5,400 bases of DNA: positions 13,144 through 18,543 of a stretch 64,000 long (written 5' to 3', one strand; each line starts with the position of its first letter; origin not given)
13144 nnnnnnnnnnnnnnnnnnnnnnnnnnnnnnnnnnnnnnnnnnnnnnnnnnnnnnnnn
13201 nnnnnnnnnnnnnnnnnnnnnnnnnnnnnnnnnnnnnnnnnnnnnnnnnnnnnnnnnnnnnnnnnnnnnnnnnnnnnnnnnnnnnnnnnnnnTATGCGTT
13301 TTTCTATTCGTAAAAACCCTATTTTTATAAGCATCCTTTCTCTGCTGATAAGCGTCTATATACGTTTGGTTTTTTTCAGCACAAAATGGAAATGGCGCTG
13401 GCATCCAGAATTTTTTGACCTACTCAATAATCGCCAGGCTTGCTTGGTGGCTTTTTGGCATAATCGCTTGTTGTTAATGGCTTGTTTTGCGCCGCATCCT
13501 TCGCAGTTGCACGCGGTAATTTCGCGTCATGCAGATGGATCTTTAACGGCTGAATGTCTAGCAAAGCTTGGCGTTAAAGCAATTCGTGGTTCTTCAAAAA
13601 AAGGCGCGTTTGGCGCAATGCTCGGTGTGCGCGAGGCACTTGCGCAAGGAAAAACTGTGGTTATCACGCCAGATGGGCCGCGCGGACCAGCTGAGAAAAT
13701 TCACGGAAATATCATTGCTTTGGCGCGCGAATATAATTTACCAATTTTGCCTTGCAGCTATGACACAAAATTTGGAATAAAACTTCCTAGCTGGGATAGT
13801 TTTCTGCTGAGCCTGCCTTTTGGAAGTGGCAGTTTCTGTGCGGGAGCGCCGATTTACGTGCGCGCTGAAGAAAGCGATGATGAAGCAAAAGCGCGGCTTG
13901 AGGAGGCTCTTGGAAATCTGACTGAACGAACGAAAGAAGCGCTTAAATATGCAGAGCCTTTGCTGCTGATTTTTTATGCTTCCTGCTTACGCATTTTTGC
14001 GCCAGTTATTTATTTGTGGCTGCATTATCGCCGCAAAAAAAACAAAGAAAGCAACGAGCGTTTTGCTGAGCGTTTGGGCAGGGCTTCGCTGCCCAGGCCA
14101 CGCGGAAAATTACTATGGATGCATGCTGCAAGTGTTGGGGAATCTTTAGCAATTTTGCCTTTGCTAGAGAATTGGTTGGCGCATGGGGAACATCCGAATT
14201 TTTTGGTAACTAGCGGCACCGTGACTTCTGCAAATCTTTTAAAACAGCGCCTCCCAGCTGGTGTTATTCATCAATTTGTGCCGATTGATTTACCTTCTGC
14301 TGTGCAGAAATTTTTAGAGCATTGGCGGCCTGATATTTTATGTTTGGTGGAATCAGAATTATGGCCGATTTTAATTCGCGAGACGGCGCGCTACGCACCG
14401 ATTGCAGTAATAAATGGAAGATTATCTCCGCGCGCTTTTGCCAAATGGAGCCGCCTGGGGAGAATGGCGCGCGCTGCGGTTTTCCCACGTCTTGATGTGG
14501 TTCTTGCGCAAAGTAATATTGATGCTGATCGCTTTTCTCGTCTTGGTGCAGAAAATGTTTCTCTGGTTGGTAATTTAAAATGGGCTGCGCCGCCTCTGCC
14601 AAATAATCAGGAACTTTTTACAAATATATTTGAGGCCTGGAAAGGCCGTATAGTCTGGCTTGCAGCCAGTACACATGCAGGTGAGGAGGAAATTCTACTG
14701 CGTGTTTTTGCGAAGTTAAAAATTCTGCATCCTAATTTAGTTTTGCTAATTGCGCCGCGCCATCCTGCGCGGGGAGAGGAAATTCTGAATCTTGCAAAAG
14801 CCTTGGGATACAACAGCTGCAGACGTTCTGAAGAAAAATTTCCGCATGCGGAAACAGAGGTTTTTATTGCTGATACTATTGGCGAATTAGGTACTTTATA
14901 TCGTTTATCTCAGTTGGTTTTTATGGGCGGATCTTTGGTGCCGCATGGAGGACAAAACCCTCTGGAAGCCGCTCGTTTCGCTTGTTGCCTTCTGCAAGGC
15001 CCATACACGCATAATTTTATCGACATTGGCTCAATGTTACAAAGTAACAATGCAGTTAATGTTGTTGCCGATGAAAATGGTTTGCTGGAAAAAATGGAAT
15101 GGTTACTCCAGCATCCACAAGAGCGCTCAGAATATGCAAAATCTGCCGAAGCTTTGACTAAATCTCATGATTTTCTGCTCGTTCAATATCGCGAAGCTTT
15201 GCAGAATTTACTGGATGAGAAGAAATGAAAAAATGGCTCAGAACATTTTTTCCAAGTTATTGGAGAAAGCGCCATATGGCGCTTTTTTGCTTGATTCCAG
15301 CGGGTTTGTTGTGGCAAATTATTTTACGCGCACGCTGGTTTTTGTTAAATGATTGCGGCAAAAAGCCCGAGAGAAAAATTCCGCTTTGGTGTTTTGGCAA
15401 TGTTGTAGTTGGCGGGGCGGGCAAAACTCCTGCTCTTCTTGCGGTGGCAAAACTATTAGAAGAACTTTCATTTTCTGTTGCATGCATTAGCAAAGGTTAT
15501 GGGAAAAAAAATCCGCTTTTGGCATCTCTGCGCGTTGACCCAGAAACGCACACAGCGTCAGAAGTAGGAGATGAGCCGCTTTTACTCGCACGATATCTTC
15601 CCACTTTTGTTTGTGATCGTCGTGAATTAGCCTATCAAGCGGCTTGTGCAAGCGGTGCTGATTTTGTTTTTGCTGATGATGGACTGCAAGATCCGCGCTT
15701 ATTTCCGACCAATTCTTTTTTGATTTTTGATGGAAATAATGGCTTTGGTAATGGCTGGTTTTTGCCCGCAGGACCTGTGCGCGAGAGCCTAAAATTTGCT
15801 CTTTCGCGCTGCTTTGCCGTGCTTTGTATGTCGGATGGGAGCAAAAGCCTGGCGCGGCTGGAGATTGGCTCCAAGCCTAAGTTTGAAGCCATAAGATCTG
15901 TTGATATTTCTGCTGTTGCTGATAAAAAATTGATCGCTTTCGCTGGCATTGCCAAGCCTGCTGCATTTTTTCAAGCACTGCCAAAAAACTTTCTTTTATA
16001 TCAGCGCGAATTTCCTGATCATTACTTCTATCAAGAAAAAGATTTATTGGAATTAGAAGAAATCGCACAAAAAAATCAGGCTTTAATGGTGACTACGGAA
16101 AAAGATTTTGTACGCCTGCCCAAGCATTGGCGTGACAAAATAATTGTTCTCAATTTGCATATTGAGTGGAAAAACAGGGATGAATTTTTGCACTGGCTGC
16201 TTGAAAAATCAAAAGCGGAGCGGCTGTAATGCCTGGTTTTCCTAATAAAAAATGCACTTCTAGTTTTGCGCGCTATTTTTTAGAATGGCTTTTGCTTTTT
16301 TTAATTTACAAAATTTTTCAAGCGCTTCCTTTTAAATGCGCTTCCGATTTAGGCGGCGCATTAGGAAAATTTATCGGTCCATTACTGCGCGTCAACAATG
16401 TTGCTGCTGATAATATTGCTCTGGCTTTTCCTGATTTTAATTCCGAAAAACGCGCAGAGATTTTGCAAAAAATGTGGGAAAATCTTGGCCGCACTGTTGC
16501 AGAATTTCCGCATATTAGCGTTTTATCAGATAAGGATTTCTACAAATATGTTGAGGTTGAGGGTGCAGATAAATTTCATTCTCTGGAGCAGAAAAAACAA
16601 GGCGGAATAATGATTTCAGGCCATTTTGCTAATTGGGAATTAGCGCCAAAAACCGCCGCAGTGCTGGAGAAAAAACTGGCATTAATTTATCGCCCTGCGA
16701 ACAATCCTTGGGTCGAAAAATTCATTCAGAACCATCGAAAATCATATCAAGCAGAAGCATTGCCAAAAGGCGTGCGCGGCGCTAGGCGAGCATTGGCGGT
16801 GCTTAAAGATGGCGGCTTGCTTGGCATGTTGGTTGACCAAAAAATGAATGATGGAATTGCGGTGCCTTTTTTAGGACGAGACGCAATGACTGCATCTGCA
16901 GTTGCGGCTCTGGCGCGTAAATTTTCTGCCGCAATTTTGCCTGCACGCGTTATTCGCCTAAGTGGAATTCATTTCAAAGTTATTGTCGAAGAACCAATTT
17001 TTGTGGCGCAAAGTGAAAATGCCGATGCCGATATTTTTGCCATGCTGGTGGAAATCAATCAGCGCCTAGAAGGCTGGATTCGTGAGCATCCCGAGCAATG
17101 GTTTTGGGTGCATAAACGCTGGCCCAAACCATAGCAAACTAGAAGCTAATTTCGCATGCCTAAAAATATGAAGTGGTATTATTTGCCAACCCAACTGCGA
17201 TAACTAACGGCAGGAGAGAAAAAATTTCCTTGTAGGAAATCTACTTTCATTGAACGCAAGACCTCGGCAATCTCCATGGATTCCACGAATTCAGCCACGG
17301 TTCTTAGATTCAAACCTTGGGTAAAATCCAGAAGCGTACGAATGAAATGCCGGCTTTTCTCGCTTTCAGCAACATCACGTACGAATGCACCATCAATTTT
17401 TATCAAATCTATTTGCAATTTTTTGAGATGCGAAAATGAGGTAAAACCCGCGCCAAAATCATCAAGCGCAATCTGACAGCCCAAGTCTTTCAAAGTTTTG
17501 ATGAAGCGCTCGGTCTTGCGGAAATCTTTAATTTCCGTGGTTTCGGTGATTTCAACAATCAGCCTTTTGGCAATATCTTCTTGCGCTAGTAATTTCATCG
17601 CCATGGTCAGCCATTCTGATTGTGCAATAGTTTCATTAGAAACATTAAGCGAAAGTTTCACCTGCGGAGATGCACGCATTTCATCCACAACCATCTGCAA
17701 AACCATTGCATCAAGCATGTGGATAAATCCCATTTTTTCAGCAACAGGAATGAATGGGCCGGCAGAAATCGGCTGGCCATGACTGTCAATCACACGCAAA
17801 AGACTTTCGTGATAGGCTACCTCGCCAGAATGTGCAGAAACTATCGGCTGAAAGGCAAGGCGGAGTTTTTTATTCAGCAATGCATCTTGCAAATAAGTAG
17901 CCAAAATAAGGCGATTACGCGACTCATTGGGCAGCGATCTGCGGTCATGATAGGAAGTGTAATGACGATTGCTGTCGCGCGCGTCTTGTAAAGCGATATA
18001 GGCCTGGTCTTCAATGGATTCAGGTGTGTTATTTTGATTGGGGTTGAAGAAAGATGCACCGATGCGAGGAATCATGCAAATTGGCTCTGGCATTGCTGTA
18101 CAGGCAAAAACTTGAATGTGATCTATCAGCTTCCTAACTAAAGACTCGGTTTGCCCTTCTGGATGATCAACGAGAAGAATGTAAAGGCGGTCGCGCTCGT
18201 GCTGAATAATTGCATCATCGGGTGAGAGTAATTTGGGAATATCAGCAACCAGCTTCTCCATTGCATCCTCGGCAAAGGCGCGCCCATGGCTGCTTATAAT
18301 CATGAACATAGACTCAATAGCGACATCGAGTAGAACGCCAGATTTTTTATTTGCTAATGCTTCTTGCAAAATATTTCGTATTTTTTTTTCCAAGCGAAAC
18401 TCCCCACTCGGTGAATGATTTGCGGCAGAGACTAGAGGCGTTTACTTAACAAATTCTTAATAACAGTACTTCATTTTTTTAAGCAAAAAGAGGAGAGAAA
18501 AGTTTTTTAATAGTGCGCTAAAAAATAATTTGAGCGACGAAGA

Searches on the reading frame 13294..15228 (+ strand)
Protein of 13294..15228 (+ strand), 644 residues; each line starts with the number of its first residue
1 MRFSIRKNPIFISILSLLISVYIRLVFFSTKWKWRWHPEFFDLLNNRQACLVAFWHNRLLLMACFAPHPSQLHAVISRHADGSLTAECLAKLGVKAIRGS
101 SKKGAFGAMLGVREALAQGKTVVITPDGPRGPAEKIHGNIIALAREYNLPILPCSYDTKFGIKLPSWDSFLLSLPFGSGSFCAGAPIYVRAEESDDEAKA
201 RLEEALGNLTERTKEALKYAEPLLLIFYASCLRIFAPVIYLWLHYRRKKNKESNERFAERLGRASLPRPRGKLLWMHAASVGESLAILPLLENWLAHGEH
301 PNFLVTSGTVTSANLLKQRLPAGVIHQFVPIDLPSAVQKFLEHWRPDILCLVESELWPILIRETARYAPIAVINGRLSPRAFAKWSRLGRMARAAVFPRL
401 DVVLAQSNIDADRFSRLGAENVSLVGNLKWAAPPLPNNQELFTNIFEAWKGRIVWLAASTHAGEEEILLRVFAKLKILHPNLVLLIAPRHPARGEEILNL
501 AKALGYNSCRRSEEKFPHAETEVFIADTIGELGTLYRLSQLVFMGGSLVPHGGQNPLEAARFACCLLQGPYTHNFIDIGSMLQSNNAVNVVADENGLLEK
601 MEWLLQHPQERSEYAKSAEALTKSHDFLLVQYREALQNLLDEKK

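Call 71: search_protein_families(library=pfam, proteins=[window:13294-15228:+], max_evalue=0.0001)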
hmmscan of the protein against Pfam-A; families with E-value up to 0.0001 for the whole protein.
window:13294-15228:+ (644 aa): 2 families
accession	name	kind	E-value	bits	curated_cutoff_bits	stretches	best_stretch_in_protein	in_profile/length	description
PF04413.22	Glycos_transf_N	-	1.5e-52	178.2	23.9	1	256-431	2-178/179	3-Deoxy-D-manno-octulosonic-acid transferase (kdotransferase)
PF04028.18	DUF374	-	6.4e-22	77.4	26.8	1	70-133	6-69/69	Domain of unknown function (DUF374)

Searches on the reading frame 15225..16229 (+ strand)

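Call 72: search_protein_families(library=pfam, proteins=[window:15225-16229:+], max_evalue=0.0001)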
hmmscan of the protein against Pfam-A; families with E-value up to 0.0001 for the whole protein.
window:15225-16229:+ (334 aa): 1 family
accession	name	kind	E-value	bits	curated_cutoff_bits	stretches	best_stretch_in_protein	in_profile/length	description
PF02606.20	LpxK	-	2.4e-67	227.8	27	1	21-328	3-326/328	Tetraacyldisaccharide-1-P 4'-kinase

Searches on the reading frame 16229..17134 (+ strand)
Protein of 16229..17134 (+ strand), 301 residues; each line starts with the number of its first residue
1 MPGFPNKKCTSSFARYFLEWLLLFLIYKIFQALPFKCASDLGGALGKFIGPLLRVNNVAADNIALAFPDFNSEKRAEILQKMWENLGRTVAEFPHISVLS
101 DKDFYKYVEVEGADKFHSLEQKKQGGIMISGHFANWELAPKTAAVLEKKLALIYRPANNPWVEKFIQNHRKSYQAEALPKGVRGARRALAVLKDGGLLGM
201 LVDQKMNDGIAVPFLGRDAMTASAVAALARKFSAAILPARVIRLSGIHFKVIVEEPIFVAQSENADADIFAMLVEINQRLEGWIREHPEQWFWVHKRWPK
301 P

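Call 72: search_protein_families(library=pfam, proteins=[window:16229-17134:+], max_evalue=0.0001)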
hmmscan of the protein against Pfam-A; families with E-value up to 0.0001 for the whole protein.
window:16229-17134:+ (301 aa): 1 family
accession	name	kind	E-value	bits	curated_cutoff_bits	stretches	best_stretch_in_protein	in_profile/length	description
PF03279.18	Lip_A_acyltrans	-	3.6e-58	197.5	22.3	1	7-298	4-293/295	Bacterial lipid A biosynthesis acyltransferase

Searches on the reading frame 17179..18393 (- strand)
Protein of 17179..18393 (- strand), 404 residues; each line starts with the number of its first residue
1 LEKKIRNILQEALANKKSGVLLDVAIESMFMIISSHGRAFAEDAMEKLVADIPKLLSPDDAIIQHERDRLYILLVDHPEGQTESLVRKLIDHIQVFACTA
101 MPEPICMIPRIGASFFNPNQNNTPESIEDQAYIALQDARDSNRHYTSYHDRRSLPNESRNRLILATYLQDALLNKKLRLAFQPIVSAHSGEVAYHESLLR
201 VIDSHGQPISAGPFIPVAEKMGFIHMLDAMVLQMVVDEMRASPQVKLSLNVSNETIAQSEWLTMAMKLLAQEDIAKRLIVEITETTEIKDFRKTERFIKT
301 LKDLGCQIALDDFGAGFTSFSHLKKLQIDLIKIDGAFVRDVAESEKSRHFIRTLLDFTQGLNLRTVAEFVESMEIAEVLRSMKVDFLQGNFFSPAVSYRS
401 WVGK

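Call 72: search_protein_families(library=pfam, proteins=[window:17179-18393:-], max_evalue=0.0001)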
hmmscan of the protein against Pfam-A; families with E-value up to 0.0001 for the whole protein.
window:17179-18393:- (404 aa): 2 families
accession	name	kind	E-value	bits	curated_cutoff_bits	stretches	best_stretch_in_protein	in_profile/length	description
PF00563.25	EAL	-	6.2e-62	209.5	31.3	1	168-394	4-235/236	EAL domain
PF00990.26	GGDEF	-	3.9e-07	30.4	23.8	1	1-143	15-159/161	Diguanylate cyclase, GGDEF domain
